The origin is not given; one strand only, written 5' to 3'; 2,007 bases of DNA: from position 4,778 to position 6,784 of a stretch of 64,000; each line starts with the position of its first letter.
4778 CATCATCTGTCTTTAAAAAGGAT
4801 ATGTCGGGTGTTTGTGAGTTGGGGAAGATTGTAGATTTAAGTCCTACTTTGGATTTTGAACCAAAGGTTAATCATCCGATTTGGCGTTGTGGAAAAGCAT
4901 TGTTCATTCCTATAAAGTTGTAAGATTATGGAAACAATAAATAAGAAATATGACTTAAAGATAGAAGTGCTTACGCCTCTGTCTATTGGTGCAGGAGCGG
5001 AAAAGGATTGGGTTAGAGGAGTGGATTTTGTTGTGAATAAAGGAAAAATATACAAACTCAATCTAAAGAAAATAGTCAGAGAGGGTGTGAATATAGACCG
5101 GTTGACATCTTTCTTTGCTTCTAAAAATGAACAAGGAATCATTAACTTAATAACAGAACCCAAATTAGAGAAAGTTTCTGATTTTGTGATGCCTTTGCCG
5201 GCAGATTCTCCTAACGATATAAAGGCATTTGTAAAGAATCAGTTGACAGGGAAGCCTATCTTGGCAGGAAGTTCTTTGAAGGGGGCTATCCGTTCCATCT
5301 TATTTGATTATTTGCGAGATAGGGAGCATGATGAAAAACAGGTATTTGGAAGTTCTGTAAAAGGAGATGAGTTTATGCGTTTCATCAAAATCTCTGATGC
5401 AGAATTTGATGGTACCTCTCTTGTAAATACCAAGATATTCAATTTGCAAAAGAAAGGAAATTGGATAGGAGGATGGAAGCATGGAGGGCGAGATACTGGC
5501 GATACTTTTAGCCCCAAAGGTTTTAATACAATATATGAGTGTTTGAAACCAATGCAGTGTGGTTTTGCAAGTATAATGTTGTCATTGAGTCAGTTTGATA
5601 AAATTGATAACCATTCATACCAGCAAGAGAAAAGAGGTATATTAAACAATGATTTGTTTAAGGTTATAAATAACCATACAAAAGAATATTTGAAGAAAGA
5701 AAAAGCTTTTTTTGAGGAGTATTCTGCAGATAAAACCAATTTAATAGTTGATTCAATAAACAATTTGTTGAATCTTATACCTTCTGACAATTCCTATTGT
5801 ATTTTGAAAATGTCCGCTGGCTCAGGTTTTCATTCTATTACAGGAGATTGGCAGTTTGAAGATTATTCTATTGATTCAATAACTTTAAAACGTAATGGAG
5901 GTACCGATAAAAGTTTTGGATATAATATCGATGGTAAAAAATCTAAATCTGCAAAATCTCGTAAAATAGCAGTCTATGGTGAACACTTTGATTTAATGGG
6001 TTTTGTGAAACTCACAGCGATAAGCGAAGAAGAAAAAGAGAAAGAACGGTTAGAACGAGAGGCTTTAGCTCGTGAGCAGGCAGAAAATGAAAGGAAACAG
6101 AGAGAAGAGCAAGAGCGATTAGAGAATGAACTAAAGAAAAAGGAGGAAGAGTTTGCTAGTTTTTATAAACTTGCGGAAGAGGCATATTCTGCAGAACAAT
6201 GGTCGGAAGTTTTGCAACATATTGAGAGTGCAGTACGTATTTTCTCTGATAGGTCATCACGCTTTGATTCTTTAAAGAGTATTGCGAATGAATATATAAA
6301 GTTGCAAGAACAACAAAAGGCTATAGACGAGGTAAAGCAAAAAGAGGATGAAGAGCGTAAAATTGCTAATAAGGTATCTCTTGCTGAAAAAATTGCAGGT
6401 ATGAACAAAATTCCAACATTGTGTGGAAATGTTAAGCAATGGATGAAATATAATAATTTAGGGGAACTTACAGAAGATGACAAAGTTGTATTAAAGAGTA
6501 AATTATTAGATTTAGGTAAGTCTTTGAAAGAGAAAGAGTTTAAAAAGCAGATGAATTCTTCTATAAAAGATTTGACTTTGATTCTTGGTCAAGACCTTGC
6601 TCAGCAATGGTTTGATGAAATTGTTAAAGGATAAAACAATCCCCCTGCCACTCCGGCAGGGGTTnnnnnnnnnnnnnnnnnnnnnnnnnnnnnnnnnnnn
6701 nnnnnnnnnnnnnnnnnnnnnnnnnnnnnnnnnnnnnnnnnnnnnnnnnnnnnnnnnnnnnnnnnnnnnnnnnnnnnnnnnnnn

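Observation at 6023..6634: Csm5 carries a ~203-aa C-terminal extension (charged coiled-coil plus helical domain)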

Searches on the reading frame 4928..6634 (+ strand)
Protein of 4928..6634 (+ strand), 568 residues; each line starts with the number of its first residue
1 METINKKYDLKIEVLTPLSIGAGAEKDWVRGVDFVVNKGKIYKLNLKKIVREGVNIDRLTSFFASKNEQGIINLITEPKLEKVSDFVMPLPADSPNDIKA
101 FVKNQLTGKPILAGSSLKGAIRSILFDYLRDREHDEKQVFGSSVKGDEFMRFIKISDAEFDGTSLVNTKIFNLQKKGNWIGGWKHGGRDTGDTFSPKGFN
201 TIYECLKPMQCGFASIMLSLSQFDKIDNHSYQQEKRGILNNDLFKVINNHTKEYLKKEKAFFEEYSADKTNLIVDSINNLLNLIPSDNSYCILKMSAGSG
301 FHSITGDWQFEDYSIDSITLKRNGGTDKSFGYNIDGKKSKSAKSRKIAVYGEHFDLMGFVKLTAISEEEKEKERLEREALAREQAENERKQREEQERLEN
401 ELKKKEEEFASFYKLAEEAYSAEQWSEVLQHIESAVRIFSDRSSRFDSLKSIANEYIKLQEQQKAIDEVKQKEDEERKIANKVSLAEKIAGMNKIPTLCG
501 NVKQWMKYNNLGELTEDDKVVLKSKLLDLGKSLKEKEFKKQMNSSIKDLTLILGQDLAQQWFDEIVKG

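Call 3: search_protein_families(library=pfam, proteins=[window:4928-6634:+], max_evalue=0.01)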
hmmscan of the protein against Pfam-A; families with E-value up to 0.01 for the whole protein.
window:4928-6634:+ (568 aa): 1 family
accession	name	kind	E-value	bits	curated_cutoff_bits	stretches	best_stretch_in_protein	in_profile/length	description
PF03787.20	RAMPs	-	4e-13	50.7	22.1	1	11-284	1-171/189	RAMP superfamily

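Call 4: search_protein_families(library=ncbifam, proteins=[window:4928-6634:+], max_evalue=0.01)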
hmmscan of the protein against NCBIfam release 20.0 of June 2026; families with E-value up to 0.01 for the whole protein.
window:4928-6634:+ (568 aa): 4 families
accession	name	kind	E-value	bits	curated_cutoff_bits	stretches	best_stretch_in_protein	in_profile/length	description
TIGR01899.1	cas_TM1807_csm5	equivalog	4.2e-07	29.8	38.3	1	11-135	2-135/364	type III-A CRISPR-associated RAMP protein Csm5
TIGR02582.1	cas7_TM1809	equivalog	9.7e-05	22.4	90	1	101-132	34-64/203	type III-A CRISPR-associated RAMP protein Csm3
TIGR02581.1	cas_cyan_RAMP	equivalog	0.00016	21.4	108.05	1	102-133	33-64/216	type III CRISPR-associated RAMP protein Csx7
TIGR02580.1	cas_RAMP_Cmr4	equivalog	0.00042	20.2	87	1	103-158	29-87/283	type III-B CRISPR module RAMP protein Cmr4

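Call 5: find_homologous_proteins(query=window:4928-6631:+, max_evalue=0.001)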
Query window:4928-6631:+ (568 aa): 1026 proteins with E <= 0.001 among 8000 candidates; the best 120 are listed.
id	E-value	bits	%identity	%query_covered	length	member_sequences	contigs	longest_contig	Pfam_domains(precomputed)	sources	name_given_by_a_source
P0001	0.0e+0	1160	93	100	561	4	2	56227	PF03787.21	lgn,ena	-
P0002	0.0e+0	1093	90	100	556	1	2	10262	PF03787.21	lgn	-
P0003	0.0e+0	1092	90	100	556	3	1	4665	PF03787.21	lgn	-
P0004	0.0e+0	1087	90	100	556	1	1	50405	PF03787.21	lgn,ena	-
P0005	0.0e+0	1051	84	100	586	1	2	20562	PF03787.21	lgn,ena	-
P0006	0.0e+0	1046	86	100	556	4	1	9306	PF03787.21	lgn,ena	-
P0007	0.0e+0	1035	82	100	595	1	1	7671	PF03787.21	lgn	-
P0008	0.0e+0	1034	85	100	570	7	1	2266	PF03787.21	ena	-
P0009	0.0e+0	1026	85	100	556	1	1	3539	PF03787.21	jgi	jgi:CRISPR/Cas system CSM-associated protein Csm5 (group 7 of RAMP superfamily)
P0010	0.0e+0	1021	85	100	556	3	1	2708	PF03787.21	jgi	jgi:CRISPR/Cas system CSM-associated protein Csm5 (group 7 of RAMP superfamily)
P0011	0.0e+0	1020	85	100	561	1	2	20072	PF03787.21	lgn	-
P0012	0.0e+0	1012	85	100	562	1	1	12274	PF03787.21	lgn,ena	-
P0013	2.0e-298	1009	80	100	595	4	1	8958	PF03787.21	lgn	-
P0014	5.4e-297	1004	82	100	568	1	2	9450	PF03787.21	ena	-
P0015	1.7e-295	999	84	100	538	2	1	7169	PF03787.21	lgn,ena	-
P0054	7.5e-175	601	51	99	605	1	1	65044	PF03787.21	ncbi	-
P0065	2.4e-162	560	53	100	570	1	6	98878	PF03787.21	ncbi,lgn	-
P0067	1.7e-161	557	48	99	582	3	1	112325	PF03787.21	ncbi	-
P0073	3.3e-159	549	50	100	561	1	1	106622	PF03787.21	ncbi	-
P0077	2.2e-158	547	51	100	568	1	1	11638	PF19556.5,PF03787.21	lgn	-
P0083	2.1e-156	540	51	100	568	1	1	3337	PF19556.5,PF03787.21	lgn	-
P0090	3.3e-155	536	48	100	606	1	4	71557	PF03787.21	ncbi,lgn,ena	-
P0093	1.4e-154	534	51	100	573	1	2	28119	PF19556.5,PF03787.21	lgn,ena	-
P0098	1.7e-153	530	46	100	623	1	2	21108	PF03787.21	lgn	-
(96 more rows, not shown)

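Call 7: search_protein_families(library=pfam, proteins=[P0077, P0093, P0083, P0054, P0098], max_evalue=1)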
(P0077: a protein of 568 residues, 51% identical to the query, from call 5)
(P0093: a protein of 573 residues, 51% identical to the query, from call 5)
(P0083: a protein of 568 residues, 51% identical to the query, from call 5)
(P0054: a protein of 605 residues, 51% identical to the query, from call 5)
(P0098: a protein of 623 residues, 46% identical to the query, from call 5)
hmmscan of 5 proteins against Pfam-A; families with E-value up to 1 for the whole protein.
P0077 (568 aa): 5 families
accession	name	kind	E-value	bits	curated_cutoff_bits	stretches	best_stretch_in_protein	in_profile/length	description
PF03787.20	RAMPs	-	2.2e-11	45.1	22.1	1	11-289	1-169/189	RAMP superfamily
PF19556.4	PRTRC_E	-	7.5e-06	26.2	26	1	388-459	95-166/175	PRTRC system protein E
PF00078.32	RVT_1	-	0.015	15.5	29.6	1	239-346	9-117/205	Reverse transcriptase (RNA-dependent DNA polymerase)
PF04540.18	Herpes_UL51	-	0.2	11.9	25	1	405-457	6-55/158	Herpesvirus UL51 protein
PF10510.14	PIG-S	-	0.74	9.1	26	0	357-487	62-197/514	Phosphatidylinositol-glycan biosynthesis class S protein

P0093 (573 aa): 4 families
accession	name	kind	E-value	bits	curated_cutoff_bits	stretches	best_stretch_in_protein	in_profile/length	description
PF03787.20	RAMPs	-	1.1e-10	42.8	22.1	1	11-206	1-102/189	RAMP superfamily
PF19556.4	PRTRC_E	-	7.9e-06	26.2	26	1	393-464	95-166/175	PRTRC system protein E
PF04540.18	Herpes_UL51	-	0.22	11.7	25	1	410-462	6-55/158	Herpesvirus UL51 protein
PF10510.14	PIG-S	-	0.6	9.4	26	1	362-492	62-197/514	Phosphatidylinositol-glycan biosynthesis class S protein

P0083 (568 aa): 4 families
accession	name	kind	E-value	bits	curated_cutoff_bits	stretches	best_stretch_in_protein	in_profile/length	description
PF03787.20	RAMPs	-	4.6e-11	44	22.1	1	11-290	1-170/189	RAMP superfamily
PF19556.4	PRTRC_E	-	7.2e-06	26.3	26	1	388-459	95-166/175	PRTRC system protein E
PF04540.18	Herpes_UL51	-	0.23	11.7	25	1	405-457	6-55/158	Herpesvirus UL51 protein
PF10510.14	PIG-S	-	0.71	9.2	26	0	357-487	62-197/514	Phosphatidylinositol-glycan biosynthesis class S protein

P0054 (605 aa): 1 family
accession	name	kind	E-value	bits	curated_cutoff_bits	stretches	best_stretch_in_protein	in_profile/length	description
PF03787.20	RAMPs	-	6.2e-12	46.9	22.1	1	11-264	1-125/189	RAMP superfamily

P0098 (623 aa): 2 families
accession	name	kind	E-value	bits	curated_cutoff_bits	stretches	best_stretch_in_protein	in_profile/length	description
PF03787.20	RAMPs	-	4.2e-11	44.1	22.1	1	11-321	1-171/189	RAMP superfamily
PF19556.4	PRTRC_E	-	0.00026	21.2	26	1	423-482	95-153/175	PRTRC system protein E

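Call 13: find_encoding_contigs(protein=window:4928-6634:+, flank=10000, max_places=4)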
Protein window:4928-6634:+ (568 aa): 3 contigs read that carry it; 2 places shown.
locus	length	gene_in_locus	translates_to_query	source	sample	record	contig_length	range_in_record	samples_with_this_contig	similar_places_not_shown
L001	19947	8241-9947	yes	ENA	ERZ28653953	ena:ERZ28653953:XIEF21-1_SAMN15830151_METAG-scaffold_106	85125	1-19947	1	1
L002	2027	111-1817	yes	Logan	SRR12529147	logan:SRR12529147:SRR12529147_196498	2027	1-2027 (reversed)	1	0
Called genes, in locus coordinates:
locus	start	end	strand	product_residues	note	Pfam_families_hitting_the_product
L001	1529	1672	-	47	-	-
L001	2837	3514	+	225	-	PF17955:Cas6b_N, PF17262:Cas6b_C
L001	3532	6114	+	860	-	PF18211:Csm1_B, PF22335:Cas10-Cmr2_palm2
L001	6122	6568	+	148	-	PF03750:Csm2_III-A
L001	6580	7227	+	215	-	PF03787:RAMPs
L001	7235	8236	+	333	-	PF17953:Csm4_C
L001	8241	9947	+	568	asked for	PF03787:RAMPs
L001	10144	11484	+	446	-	PF01637:ATPase_2 (weak), PF13173:AAA_14, PF13635:DUF4143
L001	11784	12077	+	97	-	-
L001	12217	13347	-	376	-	PF04055:Radical_SAM, PF06969:HemN_C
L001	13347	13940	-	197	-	-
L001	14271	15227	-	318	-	PF03462:PCRF, PF00472:RF-1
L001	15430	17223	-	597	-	PF00501:AMP-binding, PF23562:AMP-binding_C_3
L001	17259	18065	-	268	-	PF14622:Ribonucleas_3_3, PF22935:RM44_endonuclase (weak), PF00636:Ribonuclease_3, PF00035:dsrm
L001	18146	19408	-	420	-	PF00109:ketoacyl-synt, PF02801:Ketoacyl-synt_C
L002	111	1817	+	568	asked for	PF03787:RAMPs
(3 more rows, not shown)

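Call 14: find_encoding_contigs(protein=P0067, flank=10000, max_places=3)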
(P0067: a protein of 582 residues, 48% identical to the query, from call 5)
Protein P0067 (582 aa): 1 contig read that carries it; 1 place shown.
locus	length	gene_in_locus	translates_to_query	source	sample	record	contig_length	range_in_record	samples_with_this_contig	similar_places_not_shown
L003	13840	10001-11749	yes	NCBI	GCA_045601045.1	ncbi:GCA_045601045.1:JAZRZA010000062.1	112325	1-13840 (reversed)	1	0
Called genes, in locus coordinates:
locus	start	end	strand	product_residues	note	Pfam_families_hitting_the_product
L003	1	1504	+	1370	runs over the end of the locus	PF19408:PKD_6, PF13585:CHU_C (weak)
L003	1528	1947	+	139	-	-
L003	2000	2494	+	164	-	PF14126:DUF4293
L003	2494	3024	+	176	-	PF13302:Acetyltransf_3, PF13420:Acetyltransf_4 (weak), PF00583:Acetyltransf_1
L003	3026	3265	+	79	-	-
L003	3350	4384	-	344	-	PF00248:Aldo_ket_red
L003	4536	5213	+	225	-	PF17955:Cas6b_N, PF17262:Cas6b_C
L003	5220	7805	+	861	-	PF18211:Csm1_B, PF22335:Cas10-Cmr2_palm2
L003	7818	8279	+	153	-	PF03750:Csm2_III-A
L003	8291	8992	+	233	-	PF03787:RAMPs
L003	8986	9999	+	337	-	PF17953:Csm4_C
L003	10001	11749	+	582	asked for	PF03787:RAMPs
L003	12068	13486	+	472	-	PF04326:SLFN_AlbA_2, PF13749:HATPase_c_4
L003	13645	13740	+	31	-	-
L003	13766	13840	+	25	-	?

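Call 22: predict_structure(alignment_id=A1)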
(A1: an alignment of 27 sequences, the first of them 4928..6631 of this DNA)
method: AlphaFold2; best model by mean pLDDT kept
length: 568 residues; sequences in the alignment: 27
mean_pLDDT: 65.6   pTM: 0.36
mean pLDDT of the five models: 65.6, 62.8, 61.9, 61.6, 61.5
residues with pLDDT >= 90: 75; 70-90: 224; 50-70: 69; < 50: 200
segments of 3 or more residues with pLDDT < 50: 1-8, 19-27, 94-130, 136-240, 296-318, 322-326, 334-336, 339-344
pLDDT, mean of each block of 10 residues (from residue 1): 46 59 42 80 82 84 82 85 78 45 40 33 43 50 38 27 28 40 39 37 29 32 41 38 63 73 67 85 87 50 32 43 47 50 52 67 71 78 87 92 94 94 92 93 90 90 86 81 85 87 87 87 89 86 87 88 80
secondary structure, 60 per line:
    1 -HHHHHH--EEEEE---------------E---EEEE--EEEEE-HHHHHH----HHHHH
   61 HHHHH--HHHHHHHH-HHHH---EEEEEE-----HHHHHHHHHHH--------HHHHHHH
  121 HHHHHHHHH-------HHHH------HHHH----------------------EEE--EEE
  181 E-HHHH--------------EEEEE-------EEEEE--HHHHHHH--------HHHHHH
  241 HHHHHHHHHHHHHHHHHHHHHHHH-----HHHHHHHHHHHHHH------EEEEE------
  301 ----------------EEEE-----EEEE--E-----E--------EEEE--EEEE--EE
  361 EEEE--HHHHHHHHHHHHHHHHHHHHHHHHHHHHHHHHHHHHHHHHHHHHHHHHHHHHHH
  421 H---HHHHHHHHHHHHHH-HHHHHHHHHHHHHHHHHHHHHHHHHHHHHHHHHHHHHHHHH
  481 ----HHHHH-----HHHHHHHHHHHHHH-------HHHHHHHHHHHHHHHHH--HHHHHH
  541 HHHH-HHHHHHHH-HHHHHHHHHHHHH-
elements in order: H2-7 E10-14 E34-37 E40-44 H46-51 H56-65 H68-75 H77-80 E84-89 H95-105 H114-129 H137-140 H147-150 E173-175 E178-181 H183-186 E201-205 E213-217 H220-226 H235-264 H270-283 E290-294 E317-320 E326-329 E347-350 E353-356 E359-364 H367-421 H425-438 H440-480 H485-489 H495-508 H516-532 H535-544 H546-553 H555-567

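Call 36: find_encoding_contigs(protein=P0065, flank=10000, max_places=2)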
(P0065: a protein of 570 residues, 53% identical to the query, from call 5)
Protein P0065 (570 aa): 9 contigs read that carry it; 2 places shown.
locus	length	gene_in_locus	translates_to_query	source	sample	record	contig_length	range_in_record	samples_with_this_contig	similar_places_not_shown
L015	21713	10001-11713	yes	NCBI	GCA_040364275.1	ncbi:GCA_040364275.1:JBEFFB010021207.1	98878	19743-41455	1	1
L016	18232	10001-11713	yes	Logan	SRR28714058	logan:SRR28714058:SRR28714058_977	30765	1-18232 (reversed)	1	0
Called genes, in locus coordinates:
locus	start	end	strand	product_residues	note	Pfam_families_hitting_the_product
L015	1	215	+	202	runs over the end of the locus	PF01612:DNA_pol_A_exo1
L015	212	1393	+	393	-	PF17785:PUA_3, PF10672:Methyltrans_SAM, PF03602:Cons_hypoth95, PF05175:MTS (weak)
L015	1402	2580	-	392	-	PF19583:ODP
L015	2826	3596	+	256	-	-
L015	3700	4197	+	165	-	PF09413:DUF2007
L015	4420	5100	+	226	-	PF17955:Cas6b_N, PF17262:Cas6b_C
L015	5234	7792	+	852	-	PF01966:HD (faint), PF18211:Csm1_B, PF22335:Cas10-Cmr2_palm2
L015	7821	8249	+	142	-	PF03750:Csm2_III-A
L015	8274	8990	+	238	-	PF03787:RAMPs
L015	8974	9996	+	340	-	PF17953:Csm4_C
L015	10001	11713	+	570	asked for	PF03787:RAMPs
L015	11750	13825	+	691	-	PF09623:Cas_NE0113 (weak), PF00962:A_deaminase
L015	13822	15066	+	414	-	PF23400:CARF_Card1, PF09002:Card1_endonuc (faint)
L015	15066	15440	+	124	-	PF27247:MJ1673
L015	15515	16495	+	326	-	PF01867:Cas_Cas1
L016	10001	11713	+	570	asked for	PF03787:RAMPs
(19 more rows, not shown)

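Call 37: find_encoding_contigs(protein=P0073, flank=10000, max_places=2)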
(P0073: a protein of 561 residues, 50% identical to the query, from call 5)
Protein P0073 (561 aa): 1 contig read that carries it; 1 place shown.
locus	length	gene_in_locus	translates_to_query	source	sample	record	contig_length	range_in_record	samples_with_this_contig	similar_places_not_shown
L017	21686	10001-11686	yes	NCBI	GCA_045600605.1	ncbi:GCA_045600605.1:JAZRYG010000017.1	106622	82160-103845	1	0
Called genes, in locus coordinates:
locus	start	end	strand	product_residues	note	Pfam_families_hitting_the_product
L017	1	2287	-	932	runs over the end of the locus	PF00005:ABC_tran (faint), PF02463:SMC_N (faint), PF03193:RsgA_GTPase (faint), PF13191:AAA_16 (faint), PF13304:AAA_21 (faint), PF13555:AAA_29 (faint), PF17760:UvrA_inter, PF17755:UvrA_DNA-bind, +2 more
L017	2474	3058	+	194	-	PF04542:Sigma70_r2, PF08281:Sigma70_r4_2, PF04545:Sigma70_r4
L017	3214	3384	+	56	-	-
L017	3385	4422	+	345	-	PF01272:GreA_GreB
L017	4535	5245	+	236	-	PF17955:Cas6b_N, PF17262:Cas6b_C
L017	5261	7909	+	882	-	PF01966:HD (faint), PF18211:Csm1_B, PF22335:Cas10-Cmr2_palm2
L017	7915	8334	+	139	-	PF03750:Csm2_III-A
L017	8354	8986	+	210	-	PF03787:RAMPs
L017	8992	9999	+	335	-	PF17953:Csm4_C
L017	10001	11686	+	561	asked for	PF03787:RAMPs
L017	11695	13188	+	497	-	-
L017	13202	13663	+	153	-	PF19810:HFX_2341_N, PF23400:CARF_Card1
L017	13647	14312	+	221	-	PF09002:Card1_endonuc, PF08378:NERD (weak)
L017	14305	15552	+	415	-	PF23400:CARF_Card1, PF09002:Card1_endonuc (faint)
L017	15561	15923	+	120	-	PF27247:MJ1673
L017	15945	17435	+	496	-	PF05970:PIF1, PF13604:AAA_30, PF24883:NPHP3_N (weak), PF01443:Viral_helicase1 (faint), PF09848:SLFN-g3_helicase (weak), PF13245:AAA_19, PF13538:UvrD_C_2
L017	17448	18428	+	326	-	PF01867:Cas_Cas1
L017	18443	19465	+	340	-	PF08800:BT4734-like_N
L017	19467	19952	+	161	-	PF09827:CRISPR_Cas2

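Call 38: find_encoding_contigs(protein=P0090, flank=10000, max_places=2)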
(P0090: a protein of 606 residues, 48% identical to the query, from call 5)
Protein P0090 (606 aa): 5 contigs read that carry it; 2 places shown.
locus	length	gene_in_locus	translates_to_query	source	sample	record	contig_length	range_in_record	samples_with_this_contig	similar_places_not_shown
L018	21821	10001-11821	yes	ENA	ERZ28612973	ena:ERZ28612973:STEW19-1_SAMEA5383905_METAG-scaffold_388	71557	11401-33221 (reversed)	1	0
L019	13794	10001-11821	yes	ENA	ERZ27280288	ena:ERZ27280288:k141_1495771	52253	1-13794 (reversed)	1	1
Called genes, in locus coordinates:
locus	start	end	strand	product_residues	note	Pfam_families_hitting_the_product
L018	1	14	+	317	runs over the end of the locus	PF00535:Glycos_transf_2, PF10111:Glyco_tranf_2_2, PF13641:Glyco_tranf_2_3 (weak)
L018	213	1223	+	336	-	PF01515:PTA_PTB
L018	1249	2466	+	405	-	PF00871:Acetate_kinase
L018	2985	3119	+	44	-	-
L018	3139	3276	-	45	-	-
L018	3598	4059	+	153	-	-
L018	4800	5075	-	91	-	-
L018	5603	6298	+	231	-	PF17955:Cas6b_N, PF17262:Cas6b_C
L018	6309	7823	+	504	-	PF18211:Csm1_B, PF22335:Cas10-Cmr2_palm2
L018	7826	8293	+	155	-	PF03750:Csm2_III-A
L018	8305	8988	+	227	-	PF03787:RAMPs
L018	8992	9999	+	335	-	PF17953:Csm4_C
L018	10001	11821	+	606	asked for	PF03787:RAMPs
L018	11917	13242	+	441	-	PF13173:AAA_14, PF13635:DUF4143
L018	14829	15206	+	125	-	-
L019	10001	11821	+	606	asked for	PF03787:RAMPs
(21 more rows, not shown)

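Call 60: fold_search(model_id=the predicted structure, library=pdb)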
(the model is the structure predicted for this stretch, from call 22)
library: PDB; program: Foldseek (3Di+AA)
matches with E <= 10: 639; with E <= 0.001: 0
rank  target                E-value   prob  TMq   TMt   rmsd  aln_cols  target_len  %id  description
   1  9sac_A                8.0e-02  0.72  0.09  0.21  24.2       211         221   14  14-3-3sigma protein binding to the ChREBP peptide and macrocycle 3 (released 2026-02-11)
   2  5moc_A                1.2e-01  0.60  0.09  0.21  24.5       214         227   14  Crystal structure of 14-3-3sigma and a p53 C-terminal 12-mer synthetic phosphopeptide (released 2017-10-04)
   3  6zve_A                1.2e-01  0.60  0.09  0.20  24.6       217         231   14  14-3-3 Sigma in complex with phosphorylated Gab2pT391 peptide - 1h incubation (released 2021-08-04)
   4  6tm7_B                1.3e-01  0.60  0.09  0.21  23.7       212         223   15  Human 14-3-3 sigma isoform in complex with PLP (released 2020-03-18)
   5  6fbw_C                1.4e-01  0.60  0.09  0.21  23.6       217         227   15  Crystal structure of C-terminal modified Tau peptide-hybrid 4.2f-II with 14-3-3sigma (released 2018-05-16)
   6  6qzr_D                1.4e-01  0.54  0.08  0.20  24.3       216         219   13  14-3-3 sigma in complex with FOXO1 pT24 peptide (released 2019-07-31)
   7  9sa9_L                1.5e-01  0.57  0.09  0.20  24.1       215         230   13  14-3-3sigma protein binding to macrocycle 2 (released 2026-01-14)
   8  7nfw_A                1.6e-01  0.57  0.09  0.20  23.9       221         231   13  Human 14-3-3 sigma in complex with human Estrogen Receptor alpha peptide (released 2021-02-17)
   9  4iea_A                1.6e-01  0.54  0.09  0.20  24.4       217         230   13  14-3-3 isoform sigma in complex with a phosphorylated C-RAF peptide (released 2013-09-25)
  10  7qip_A                1.6e-01  0.60  0.09  0.21  23.7       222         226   14  SARS-CoV-2 Nucleocapsid phosphopeptide 201-210 bound to human 14-3-3 sigma (released 2021-12-29)
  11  6rhc_A                1.6e-01  0.54  0.09  0.21  24.3       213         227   13  Fragment AZ-003 binding at the TAZpS89/14-3-3 sigma interface (released 2020-06-17)
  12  5n5t_A                1.6e-01  0.54  0.09  0.21  24.5       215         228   14  14-3-3 sigma in complex with TAZ pS89 peptide and fragment NV2 (released 2017-07-19)
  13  5lu1_B                1.7e-01  0.60  0.10  0.22  24.5       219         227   13  Human 14-3-3 sigma CLU3 mutant complexed with short HSPB6 phosphopeptide (released 2017-02-01)
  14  5n5r_A                1.7e-01  0.51  0.09  0.20  24.4       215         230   13  14-3-3 sigma in complex with TAZ pS89 peptide and fragment NV1 (released 2017-07-19)
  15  5mxo_A                1.8e-01  0.51  0.09  0.20  24.4       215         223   14  Crystal structure of 14-3-3sigma and a p53 C-terminal 12-mer synthetic phosphopeptide stabilized by Fusicoccin-A (released 2017-11-08)
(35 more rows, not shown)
